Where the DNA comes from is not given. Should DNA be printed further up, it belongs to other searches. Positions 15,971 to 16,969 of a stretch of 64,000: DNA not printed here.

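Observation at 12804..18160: ArsR / NrdD-NrdG-FNR-like flavoprotein / membrane-anchored NirK cluster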

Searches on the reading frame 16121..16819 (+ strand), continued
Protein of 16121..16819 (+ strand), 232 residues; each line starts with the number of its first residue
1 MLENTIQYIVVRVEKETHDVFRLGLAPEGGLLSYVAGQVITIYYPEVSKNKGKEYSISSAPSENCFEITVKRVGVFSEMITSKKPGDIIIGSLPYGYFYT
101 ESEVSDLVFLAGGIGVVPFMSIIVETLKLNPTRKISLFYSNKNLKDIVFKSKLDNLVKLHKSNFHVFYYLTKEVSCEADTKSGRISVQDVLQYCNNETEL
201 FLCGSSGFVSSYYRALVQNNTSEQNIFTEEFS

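Call 15: find_related_loci(query=A1, collection=genome_contigs, flank=8000)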
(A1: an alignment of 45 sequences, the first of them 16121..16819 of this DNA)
Query A1 (232 aa) in genome_contigs; peptide patterns used: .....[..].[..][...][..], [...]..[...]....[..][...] (x = any residue, [..] = any of these).
133 stretches matched a pattern; 109 encode a relative of the query (tblastn E <= 1e-3); the best 80 are kept; 80 distinct loci.
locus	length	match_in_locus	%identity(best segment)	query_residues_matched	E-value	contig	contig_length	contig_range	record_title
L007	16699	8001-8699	56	1-231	2e-80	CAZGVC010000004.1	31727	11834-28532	MAG TPA_asm: uncultured Candidatus Saccharibacteria bacterium isolate SRP135725_co1_137 genome assembly, contig: NODE_15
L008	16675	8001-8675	50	8-231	4e-66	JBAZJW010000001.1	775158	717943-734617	MAG: Candidatus Paceibacterota bacterium isolate SO_2017_LW4_129 scaffold_18_c1_LW137-91_2017, whole genome shotgun sequ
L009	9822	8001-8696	48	1-231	2e-65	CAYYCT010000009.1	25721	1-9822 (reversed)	MAG TPA_asm: uncultured Candidatus Saccharibacteria bacterium isolate SRP278252_co2_838 genome assembly, contig: NODE_37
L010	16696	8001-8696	48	1-231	2e-65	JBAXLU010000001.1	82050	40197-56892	MAG: Candidatus Nomurabacteria bacterium isolate ELA435 MAG435_1, whole genome shotgun sequence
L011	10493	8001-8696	47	1-231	2e-61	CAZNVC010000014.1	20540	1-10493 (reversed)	MAG TPA_asm: uncultured Candidatus Saccharibacteria bacterium isolate SRP278252_co1_774 genome assembly, contig: NODE_43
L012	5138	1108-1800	47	2-231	3e-61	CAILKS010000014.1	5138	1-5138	uncultured bacterium isolate Ja_bin-4026 genome assembly, contig: bin-4026:14/84, whole genome shotgun sequence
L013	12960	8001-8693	43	3-231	3e-59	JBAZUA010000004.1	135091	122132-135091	MAG: Candidatus Paceibacterota bacterium isolate SO_2017_GW1_216 NODE_927_length_135091_cov_1.828273_OW334_2017, whole g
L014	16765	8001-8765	42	1-231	2e-58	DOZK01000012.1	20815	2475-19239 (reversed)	MAG TPA_asm: Candidatus Nomurabacteria bacterium isolate UBA11704 contig_2493, whole genome shotgun sequence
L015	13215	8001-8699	45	1-231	6e-58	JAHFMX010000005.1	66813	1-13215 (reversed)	MAG: bacterium isolate nzgw467 NODE_311_length_66814_cov_18.055238, whole genome shotgun sequence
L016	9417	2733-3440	44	3-231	4e-58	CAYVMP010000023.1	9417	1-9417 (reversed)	MAG TPA_asm: uncultured Candidatus Saccharibacteria bacterium isolate SRP278252_co1_28 genome assembly, contig: NODE_134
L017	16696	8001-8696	42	1-231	2e-57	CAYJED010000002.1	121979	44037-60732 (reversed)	MAG TPA_asm: uncultured Candidatus Saccharibacteria bacterium isolate ERP123247_co1_147 genome assembly, contig: NODE_65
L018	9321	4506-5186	42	2-231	1e-56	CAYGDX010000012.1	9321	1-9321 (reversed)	MAG TPA_asm: uncultured Gammaproteobacteria bacterium isolate ERP113451_co1_232 genome assembly, contig: NODE_9252_lengt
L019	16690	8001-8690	42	1-231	2e-56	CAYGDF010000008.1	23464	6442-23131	MAG TPA_asm: uncultured Candidatus Saccharibacteria bacterium isolate ERP113451_co1_291 genome assembly, contig: NODE_24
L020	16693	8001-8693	43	3-231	4e-56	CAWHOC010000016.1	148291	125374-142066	MAG: uncultured bacterium isolate MFD04780.bin.2.65 genome assembly, contig: contig_46037, whole genome shotgun sequence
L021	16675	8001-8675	44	8-231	3e-56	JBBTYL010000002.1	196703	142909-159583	MAG: Patescibacteria group bacterium isolate H41-bin140_1 H41_bin140_1_000000000002, whole genome shotgun sequence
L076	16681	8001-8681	37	3-232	8e-42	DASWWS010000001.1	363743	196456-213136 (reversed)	MAG TPA_asm: Candidatus Paceibacterota bacterium isolate SMAG_U3662 k141_882579, whole genome shotgun sequence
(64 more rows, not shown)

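Call 36: search_solved_structures(query=A1, show_alignments=2, max_evalue=1e-8)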
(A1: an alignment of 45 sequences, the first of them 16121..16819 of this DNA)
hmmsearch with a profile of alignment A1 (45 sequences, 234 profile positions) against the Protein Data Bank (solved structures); distinct sequences matched with E-value up to 1e-8: 117 (the best 60 are shown).
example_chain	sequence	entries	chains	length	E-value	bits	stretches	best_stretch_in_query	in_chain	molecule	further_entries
1cqx_A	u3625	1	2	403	2.1e-29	105.9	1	8-233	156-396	FLAVOHEMOPROTEIN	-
3ozu_A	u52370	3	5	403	2.8e-29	105.5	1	8-233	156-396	Flavohemoprotein | Flavohemoglobin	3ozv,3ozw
1krh_A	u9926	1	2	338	1.1e-28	103.6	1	14-233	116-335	Benzoate 1,2-Dioxygenase Reductase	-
7qty_A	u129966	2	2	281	8.2e-27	97.4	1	44-233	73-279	Na(+)-translocating NADH-quinone reductase subunit F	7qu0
4eh1_A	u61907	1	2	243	1.1e-25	93.7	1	7-233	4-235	Flavohemoprotein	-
8ad4_A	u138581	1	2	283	1.3e-24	90.2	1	75-233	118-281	Na(+)-translocating NADH-quinone reductase subunit F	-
4uaj_A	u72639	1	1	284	1.5e-24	90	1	75-233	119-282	Na(+)-translocating NADH-quinone reductase subunit F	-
4u9u_A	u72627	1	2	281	1.8e-24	89.7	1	75-233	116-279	Na(+)-translocating NADH-quinone reductase subunit F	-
6o0a_A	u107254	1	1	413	1.8e-24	89.7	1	6-233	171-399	Flavohemoglobin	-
8ad3_A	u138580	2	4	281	5.3e-24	88.2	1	75-229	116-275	Na(+)-translocating NADH-quinone reductase subunit F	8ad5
8a1t_F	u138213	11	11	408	7.5e-24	87.7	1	75-233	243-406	Na(+)-translocating NADH-quinone reductase subunit F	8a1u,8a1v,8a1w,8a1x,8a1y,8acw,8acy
7xk3_F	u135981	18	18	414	7.9e-24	87.6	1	75-233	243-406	Na(+)-translocating NADH-quinone reductase subunit F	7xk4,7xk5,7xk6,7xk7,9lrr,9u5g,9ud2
1gvh_A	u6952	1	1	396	9.7e-24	87.4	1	7-233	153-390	FLAVOHEMOPROTEIN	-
7qu3_A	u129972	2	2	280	2.6e-23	86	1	53-233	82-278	Na(+)-translocating NADH-quinone reductase subunit F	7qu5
4wqm_A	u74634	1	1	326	6.9e-22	81.3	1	10-234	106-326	Toluene-4-monooxygenase electron transfer component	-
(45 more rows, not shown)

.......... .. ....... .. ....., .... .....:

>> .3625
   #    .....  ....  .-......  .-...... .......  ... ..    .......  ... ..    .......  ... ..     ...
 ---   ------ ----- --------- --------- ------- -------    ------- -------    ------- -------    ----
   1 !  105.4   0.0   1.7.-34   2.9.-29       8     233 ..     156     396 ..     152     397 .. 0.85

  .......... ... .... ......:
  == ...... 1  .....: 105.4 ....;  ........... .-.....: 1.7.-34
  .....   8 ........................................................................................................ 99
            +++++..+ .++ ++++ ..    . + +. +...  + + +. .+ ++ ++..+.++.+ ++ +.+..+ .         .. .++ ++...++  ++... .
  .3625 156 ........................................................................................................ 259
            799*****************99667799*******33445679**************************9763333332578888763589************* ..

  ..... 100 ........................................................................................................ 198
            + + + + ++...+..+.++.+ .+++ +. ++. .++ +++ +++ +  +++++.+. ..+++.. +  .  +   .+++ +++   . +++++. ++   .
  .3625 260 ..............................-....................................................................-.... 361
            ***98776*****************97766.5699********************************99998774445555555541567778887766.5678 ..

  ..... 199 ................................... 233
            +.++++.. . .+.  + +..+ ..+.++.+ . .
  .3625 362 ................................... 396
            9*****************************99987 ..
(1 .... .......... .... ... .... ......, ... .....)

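Call 62: find_encoding_contigs(protein=P0103, flank=6000, max_places=1)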
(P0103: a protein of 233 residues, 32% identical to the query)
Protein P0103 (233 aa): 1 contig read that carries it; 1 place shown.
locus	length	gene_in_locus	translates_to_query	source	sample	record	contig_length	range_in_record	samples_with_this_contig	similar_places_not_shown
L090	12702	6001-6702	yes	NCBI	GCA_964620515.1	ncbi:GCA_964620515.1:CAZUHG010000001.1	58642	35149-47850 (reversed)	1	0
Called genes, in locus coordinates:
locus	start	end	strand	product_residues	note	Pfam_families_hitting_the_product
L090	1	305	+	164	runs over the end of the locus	-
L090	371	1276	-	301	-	PF02881:SRP54_N, PF13604:AAA_30 (weak), PF00448:SRP54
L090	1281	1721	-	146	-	PF02996:Prefoldin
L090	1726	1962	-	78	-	PF01775:Ribosomal_L18A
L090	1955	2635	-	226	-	PF01912:eIF-6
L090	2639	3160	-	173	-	PF01198:Ribosomal_L31e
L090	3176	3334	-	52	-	PF00832:Ribosomal_L39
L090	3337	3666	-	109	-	PF01984:dsDNA_bind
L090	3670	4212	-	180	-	PF01090:Ribosomal_S19e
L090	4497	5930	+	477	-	PF02310:B12-binding, PF04055:Radical_SAM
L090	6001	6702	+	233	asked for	PF00970:FAD_binding_6, PF08030:NAD_binding_6 (weak), PF00175:NAD_binding_1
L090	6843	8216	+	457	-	PF02310:B12-binding, PF04055:Radical_SAM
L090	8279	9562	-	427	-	PF01336:tRNA_anti-codon, PF00152:tRNA-synt_2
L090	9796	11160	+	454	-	PF01545:Cation_efflux, PF16916:ZT_dimer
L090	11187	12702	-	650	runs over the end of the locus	PF09826:Beta_propel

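Call 63: find_encoding_contigs(protein=P0104, flank=6000, max_places=1)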
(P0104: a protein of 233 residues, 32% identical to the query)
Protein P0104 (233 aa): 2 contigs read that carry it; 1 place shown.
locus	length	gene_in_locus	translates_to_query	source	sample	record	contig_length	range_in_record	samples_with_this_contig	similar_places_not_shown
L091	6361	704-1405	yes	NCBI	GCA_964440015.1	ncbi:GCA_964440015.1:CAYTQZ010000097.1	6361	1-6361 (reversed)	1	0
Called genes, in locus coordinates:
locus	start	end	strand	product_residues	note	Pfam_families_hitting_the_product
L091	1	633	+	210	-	?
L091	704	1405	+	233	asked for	PF00970:FAD_binding_6, PF08030:NAD_binding_6 (weak), PF00175:NAD_binding_1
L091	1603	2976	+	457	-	PF02310:B12-binding, PF04055:Radical_SAM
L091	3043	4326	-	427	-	PF01336:tRNA_anti-codon, PF00152:tRNA-synt_2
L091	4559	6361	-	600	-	?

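Call 64: find_encoding_contigs(protein=P0107, flank=6000, max_places=1)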
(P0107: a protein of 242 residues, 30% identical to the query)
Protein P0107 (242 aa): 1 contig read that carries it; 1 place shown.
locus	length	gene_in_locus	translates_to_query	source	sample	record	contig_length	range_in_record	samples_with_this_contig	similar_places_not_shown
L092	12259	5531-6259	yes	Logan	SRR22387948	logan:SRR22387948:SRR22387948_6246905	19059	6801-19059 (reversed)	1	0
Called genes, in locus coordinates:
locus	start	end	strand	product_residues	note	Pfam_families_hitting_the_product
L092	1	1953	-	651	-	?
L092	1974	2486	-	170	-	-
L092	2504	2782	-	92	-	PF10502:Peptidase_S26 (weak), PF00717:Peptidase_S24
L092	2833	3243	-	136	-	PF09055:Sod_Ni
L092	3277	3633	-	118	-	-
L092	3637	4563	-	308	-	PF00890:FAD_binding_2 (faint), PF01266:DAO (faint), PF03486:HI0933_like (faint), PF07992:Pyr_redox_2, PF12831:FAD_oxidored (faint), PF13241:NAD_binding_7 (faint), PF13738:Pyr_redox_3, PF00070:Pyr_redox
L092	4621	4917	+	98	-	-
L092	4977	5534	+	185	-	PF04893:Yip1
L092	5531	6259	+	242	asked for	PF00175:NAD_binding_1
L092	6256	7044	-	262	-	PF19420:DDAH_eukar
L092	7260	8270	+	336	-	PF03320:FBPase_glpX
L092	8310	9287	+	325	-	PF00274:Glycolytic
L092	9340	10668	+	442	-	PF03200:Glyco_hydro_63 (faint), PF22422:MGH1-like_GH, PF01204:Trehalase (weak)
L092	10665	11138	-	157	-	PF01467:CTP_transf_like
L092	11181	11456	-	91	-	-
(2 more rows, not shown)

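Call 65: find_encoding_contigs(protein=P0110, flank=6000, max_places=1)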
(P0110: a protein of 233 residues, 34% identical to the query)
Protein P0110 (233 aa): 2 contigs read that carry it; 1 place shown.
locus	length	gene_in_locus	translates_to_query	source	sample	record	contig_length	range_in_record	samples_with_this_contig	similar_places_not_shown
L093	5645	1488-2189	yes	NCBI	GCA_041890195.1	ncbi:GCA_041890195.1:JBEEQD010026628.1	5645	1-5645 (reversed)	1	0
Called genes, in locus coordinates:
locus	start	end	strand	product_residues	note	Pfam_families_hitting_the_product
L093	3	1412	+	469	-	?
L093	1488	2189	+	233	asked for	PF00970:FAD_binding_6, PF08030:NAD_binding_6 (weak), PF00175:NAD_binding_1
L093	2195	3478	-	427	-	PF01336:tRNA_anti-codon, PF00152:tRNA-synt_2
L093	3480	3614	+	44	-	-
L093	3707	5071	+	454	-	PF01545:Cation_efflux, PF16916:ZT_dimer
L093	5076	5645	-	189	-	?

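Call 66: find_encoding_contigs(protein=P0109, flank=6000, max_places=1)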
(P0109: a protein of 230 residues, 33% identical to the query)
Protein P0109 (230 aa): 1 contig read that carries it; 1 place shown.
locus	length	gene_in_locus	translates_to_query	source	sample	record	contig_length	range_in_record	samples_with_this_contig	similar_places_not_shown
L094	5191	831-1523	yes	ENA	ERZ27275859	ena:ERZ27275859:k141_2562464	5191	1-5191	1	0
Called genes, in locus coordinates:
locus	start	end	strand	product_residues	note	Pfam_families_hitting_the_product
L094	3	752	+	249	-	?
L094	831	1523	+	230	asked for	PF00970:FAD_binding_6, PF08030:NAD_binding_6 (faint), PF00175:NAD_binding_1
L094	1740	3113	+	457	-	PF02310:B12-binding, PF04055:Radical_SAM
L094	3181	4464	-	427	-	PF01336:tRNA_anti-codon, PF00152:tRNA-synt_2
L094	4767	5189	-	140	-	?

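Call 67: search_protein_families(library=ncbifam, proteins=[L090:4497-5930:+, L090:6843-8216:+, L090:6001-6702:+, L005:5352-6575:+, L005:6559-6999:+, L076:7577-7981:+], max_evalue=0.00001)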
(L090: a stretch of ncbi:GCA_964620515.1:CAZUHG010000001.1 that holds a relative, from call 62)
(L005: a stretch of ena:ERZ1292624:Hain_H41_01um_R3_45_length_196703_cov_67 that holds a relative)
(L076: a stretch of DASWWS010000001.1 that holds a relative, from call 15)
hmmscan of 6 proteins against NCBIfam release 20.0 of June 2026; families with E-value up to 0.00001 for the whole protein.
L090:4497-5930:+ (477 aa): 25 families
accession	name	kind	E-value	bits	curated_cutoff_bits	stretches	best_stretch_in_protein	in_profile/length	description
TIGR03471.1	HpnJ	equivalog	6.4e-65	219.8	577.6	1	45-457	47-454/472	hopanoid biosynthesis associated radical SAM protein HpnJ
TIGR02026.1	BchE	equivalog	6e-54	183.7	481.35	1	24-405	18-400/497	magnesium-protoporphyrin IX monomethyl ester anaerobic oxidative cyclase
NF050148.1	rSAM_ApyD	equivalog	1.6e-50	172.2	750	1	27-394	24-395/645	RiPP biosynthesis radical SAM protein ApyD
NF038361.1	rSAM_Sden_1168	equivalog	9.8e-43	146.5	575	1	26-401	83-482/560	Sden_1168 family B12-binding radical SAM P-methyltransferase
TIGR04479.1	bcpD_PhpK_rSAM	subfamily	3.1e-38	131.4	600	1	21-372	65-411/504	PhpK family radical SAM P-methyltransferase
TIGR04367.1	HpnR_B12_rSAM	equivalog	2.2e-36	125.4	650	1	28-391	22-372/490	hopanoid C-3 methylase HpnR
TIGR03975.1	rSAM_ocin_1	subfamily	6.8e-34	117.3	281.85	1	56-360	116-420/606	RiPP maturation radical SAM C-methyltransferase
NF033712.0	B12_rSAM_KedN5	subfamily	1.7e-30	105.9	700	1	56-358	50-358/624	KedN5 family methylcobalamin-dependent radical SAM C-methyltransferase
NF033070.1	rSAM_AprD4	equivalog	5.8e-30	104.6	500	1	166-401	164-399/456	AprD4 family radical SAM diol-dehydratase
TIGR04014.1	B12_SAM_MJ_0865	equivalog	1e-28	100.3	360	1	90-375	63-341/434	methyl-coenzyme M reductase glutamine C-methyltransferase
TIGR04013.1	B12_SAM_MJ_1487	hypoth_equivalog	7.6e-26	90.8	251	1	57-253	31-203/382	TIGR04013 family B12-binding domain/radical SAM domain-containing protein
TIGR04072.2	rSAM_ladder_B12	equivalog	2.7e-25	88.9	360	1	28-453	18-428/443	lipid biosynthesis B12-binding/radical SAM protein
TIGR04385.1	B12_rSAM_cofa1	equivalog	8.7e-25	87.8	450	1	27-370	19-364/438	B12 lower ligand biosynthesis radical SAM protein BzaD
TIGR04190.1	B12_SAM_Ta0216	equivalog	3.8e-24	85.2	500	1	87-370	99-394/554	TIGR04190 family B12-binding domain/radical SAM domain protein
NF040542.1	rSAM_RCCLKC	equivalog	6.3e-24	84.9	450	1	26-369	11-349/423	arsinothricin biosynthesis radical SAM protein ArsL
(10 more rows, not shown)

L090:6843-8216:+ (457 aa): 25 families
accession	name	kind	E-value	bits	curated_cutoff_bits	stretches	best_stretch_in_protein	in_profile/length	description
TIGR02026.1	BchE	equivalog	4.9e-36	124.6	481.35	1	54-340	55-344/497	magnesium-protoporphyrin IX monomethyl ester anaerobic oxidative cyclase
TIGR03471.1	HpnJ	equivalog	3.6e-34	118.5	577.6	1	71-406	77-398/472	hopanoid biosynthesis associated radical SAM protein HpnJ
TIGR04013.1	B12_SAM_MJ_1487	hypoth_equivalog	1.9e-29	102.7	251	1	48-336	28-308/382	TIGR04013 family B12-binding domain/radical SAM domain-containing protein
TIGR04014.1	B12_SAM_MJ_0865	equivalog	8.5e-28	97.3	360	1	74-399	50-362/434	methyl-coenzyme M reductase glutamine C-methyltransferase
TIGR04479.1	bcpD_PhpK_rSAM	subfamily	2.8e-27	95.2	600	1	18-341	67-389/504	PhpK family radical SAM P-methyltransferase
TIGR04072.2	rSAM_ladder_B12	equivalog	1.1e-26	93.5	360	1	79-407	87-384/443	lipid biosynthesis B12-binding/radical SAM protein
NF050148.1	rSAM_ApyD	equivalog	5e-26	91.3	750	1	55-339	67-344/645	RiPP biosynthesis radical SAM protein ApyD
TIGR04367.1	HpnR_B12_rSAM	equivalog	1.5e-25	89.7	650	1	52-363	50-352/490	hopanoid C-3 methylase HpnR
NF033712.0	B12_rSAM_KedN5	subfamily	5.3e-21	74.5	700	1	62-207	62-212/624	KedN5 family methylcobalamin-dependent radical SAM C-methyltransferase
NF040542.1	rSAM_RCCLKC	equivalog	2.9e-19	69.5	450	1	78-349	65-338/423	arsinothricin biosynthesis radical SAM protein ArsL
TIGR03975.1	rSAM_ocin_1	subfamily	4.9e-18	64.9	281.85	1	51-363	117-430/606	RiPP maturation radical SAM C-methyltransferase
TIGR04385.1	B12_rSAM_cofa1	equivalog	5.2e-18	65.5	450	1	81-347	89-350/438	B12 lower ligand biosynthesis radical SAM protein BzaD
NF040546.1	rSAM_CUAEP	equivalog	4.5e-16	58.6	500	1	77-347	63-327/468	CUAEP/CCAEP-tail radical SAM (seleno)protein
TIGR04190.1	B12_SAM_Ta0216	equivalog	1.5e-14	53.5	500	1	57-336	74-371/554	TIGR04190 family B12-binding domain/radical SAM domain protein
TIGR04295.1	B12_rSAM_oligo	hypoth_equivalog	3.8e-14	52.2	400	1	91-316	101-316/422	TIGR04295 family B12-binding domain-containing radical SAM protein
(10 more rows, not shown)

L090:6001-6702:+ (233 aa): 25 families
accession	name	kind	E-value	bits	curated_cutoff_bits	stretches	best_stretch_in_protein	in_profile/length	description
NF058606.1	GlBtMonoRdsGbcB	equivalog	2.5e-34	118.8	500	1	8-229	19-247/362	glycine betaine monooxygenase reductase subunit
NF007964.0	PRK10684.1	equivalog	2.2e-32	112.3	383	1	6-230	13-238/333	NADH oxidoreductase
NF009805.0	PRK13289.1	equivalog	9.8e-31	107.1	432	1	27-232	182-395/399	NO-inducible flavohemoprotein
NF040810.1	BenC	equivalog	2.8e-29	102.4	430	1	3-230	105-331/333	benzoate 1,2-dioxygenase electron transfer component BenC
NF008822.0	PRK11872.1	equivalog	6.2e-29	101.1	402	1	27-230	134-336/341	anthranilate 1,2-dioxygenase electron transfer component AntC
NF005963.0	PRK08051.1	equivalog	1.8e-28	99.4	230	1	5-229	6-230/233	NAD(P)H-flavin reductase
NF045803.1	MethMoxFADbindMmoC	equivalog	1.7e-26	92.8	500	1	26-229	136-340/343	aromatic/alkene monooxygenase hydroxylase FAD-binding subunit MmoC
TIGR02160.1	PA_CoA_Oxy5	hypoth_equivalog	2.3e-25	89.1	420.8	1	27-230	30-242/352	1,2-phenylacetyl-CoA epoxidase subunit PaaE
TIGR01941.1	nqrF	equivalog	3.7e-25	88.7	295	1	49-230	207-404/405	NADH:ubiquinone reductase (Na(+)-transporting) subunit F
NF052252.1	flav_redu_LuxG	exception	3e-23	82.2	340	1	7-229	5-229/232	flavin mononucleotide reductase LuxG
NF006220.0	PRK08345.1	subfamily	1e-21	77.5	395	1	27-219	40-241/294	cytochrome-c3 hydrogenase subunit gamma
NF000796.0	PRK00054.1-1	equivalog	1.3e-20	73.7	224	1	5-224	6-198/254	dihydroorotate dehydrogenase electron transfer subunit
TIGR02911.1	sulfite_red_B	equivalog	3.3e-18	65.7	288.6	1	2-224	5-219/261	anaerobic sulfite reductase subunit AsrB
NF040835.1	sulfhyd_HydG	equivalog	4.9e-18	65.4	650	1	19-212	36-232/292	NADPH-dependent hydrogenase/sulfhydrogenase 1 subunit gamma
NF040830.1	sulfhyd_ShyC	equivalog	6.8e-18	64.8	600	1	27-212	36-228/288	NAD(P)-dependent hydrogenase/sulfhydrogenase 2 subunit gamma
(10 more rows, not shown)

L005:5352-6575:+ (407 aa): 16 families
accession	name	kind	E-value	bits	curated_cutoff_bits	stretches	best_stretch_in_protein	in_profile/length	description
TIGR03402.1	FeS_nifS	equivalog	2.6e-135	451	530.75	1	11-397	1-378/379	cysteine desulfurase NifS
NF010611.0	PRK14012.1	equivalog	3.8e-107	358.7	548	1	10-399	6-389/406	IscS subfamily cysteine desulfurase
TIGR02006.1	IscS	equivalog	1.2e-104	350.5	643.2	1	10-398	4-384/402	IscS subfamily cysteine desulfurase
TIGR03235.1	DNA_S_dndA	equivalog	1.2e-99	334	480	1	12-369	1-353/353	cysteine desulfurase DndA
TIGR03403.1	nifS_epsilon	equivalog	1.2e-89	300.9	587.7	1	11-397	1-381/382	NifS family cysteine desulfurase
NF002806.0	PRK02948.1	subfamily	1.1e-82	278.1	304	1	11-389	2-372/381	IscS subfamily cysteine desulfurase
TIGR01977.1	am_tr_V_EF2568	hypoth_equivalog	5.1e-43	147.5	377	1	11-384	1-372/376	cysteine desulfurase family protein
TIGR01979.1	sufS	subfamily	4.3e-42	144.4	475.1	1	6-342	15-363/403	SufS family cysteine desulfurase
NF040779.1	Sec_lyase_SclA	exception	1e-30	106.9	525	1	11-386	1-374/378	selenocysteine lyase SclA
NF041166.1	f2_encap_cargo1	exception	1.1e-30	107.3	800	1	9-242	245-475/623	family 2A encapsulin nanocompartment cargo protein cysteine desulfurase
NF006791.0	PRK09295.1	equivalog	5.6e-27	94.8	661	1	10-341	24-365/406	cysteine desulfurase SufS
TIGR01976.1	am_tr_V_VC1184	hypoth_equivalog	2.5e-24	86.3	352.35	1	8-261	17-268/401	cysteine desulfurase-like protein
NF008126.0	PRK10874.1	equivalog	1.7e-20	73.5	607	1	7-233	17-239/401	cysteine desulfurase CsdA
TIGR03392.1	FeS_syn_CsdA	equivalog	7.8e-20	71.4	493.6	1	5-235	12-238/398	cysteine desulfurase CsdA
TIGR04343.1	egtE_PLP_lyase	equivalog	4.1e-09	35.7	400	1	47-265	49-261/370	ergothioneine biosynthesis PLP-dependent enzyme EgtE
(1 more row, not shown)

L005:6559-6999:+ (146 aa): 4 families
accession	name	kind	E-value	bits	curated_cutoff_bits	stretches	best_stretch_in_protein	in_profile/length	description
TIGR03419.1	NifU_clost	equivalog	1.1e-34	119.5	187.9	1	19-145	1-119/121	Fe-S cluster assembly scaffold protein NifU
TIGR02000.1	NifU_proper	equivalog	1.9e-34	119.4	273.3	1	17-143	2-122/290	Fe-S cluster assembly protein NifU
TIGR01999.1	iscU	equivalog_domain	7.3e-31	106.8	192.4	1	19-145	1-122/124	Fe-S cluster assembly scaffold IscU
TIGR01994.1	SUF_scaf_2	equivalog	5.4e-10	39.4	92.5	1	17-108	3-86/137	Fe-S cluster assembly sulfur transfer protein SufU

L076:7577-7981:+ (134 aa): 0 families
